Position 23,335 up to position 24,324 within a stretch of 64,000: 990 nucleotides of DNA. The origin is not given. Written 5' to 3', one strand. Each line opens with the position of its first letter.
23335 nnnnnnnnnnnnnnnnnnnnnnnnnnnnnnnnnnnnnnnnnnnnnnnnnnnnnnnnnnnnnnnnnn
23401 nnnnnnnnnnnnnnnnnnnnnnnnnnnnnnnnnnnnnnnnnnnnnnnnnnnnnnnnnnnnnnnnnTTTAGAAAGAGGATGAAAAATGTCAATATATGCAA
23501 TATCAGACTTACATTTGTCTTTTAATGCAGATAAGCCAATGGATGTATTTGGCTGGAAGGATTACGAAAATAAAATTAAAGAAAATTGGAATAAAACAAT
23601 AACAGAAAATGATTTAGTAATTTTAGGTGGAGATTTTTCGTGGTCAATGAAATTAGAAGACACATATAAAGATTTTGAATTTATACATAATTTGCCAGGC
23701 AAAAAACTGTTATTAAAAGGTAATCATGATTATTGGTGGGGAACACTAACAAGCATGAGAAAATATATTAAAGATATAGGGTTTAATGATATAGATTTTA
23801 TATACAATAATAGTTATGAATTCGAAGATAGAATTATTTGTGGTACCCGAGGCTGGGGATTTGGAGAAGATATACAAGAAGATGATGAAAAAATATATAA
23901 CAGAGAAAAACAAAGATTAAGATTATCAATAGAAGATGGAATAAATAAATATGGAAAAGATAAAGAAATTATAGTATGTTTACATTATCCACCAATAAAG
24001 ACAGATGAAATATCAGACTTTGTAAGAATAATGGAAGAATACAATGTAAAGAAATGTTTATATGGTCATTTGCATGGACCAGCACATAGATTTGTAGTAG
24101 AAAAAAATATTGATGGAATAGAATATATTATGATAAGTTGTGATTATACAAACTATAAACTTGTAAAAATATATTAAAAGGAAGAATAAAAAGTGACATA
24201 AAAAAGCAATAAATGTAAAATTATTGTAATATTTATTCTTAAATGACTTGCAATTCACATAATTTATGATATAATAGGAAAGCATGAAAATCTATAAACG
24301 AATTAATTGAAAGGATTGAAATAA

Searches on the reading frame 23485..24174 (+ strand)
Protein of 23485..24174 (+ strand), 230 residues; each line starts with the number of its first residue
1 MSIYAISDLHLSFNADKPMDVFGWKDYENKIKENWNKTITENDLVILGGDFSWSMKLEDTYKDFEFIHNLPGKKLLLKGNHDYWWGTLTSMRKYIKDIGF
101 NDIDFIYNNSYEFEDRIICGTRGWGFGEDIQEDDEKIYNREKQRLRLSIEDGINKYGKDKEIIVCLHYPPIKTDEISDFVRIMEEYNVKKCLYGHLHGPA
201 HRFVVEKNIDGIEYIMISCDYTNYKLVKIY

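Call 13: search_protein_families(library=pfam, proteins=[window:23485-24174:+])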
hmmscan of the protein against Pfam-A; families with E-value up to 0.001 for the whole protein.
window:23485-24174:+ (230 aa): 2 families
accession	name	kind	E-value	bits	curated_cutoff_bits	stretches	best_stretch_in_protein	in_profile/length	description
PF00149.33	Metallophos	-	1.5e-14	55.3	21.5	1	1-199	1-191/191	Calcineurin-like phosphoesterase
PF12850.12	Metallophos_2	-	0.00019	21.9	27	1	1-200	1-120/154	Calcineurin-like phosphoesterase superfamily domain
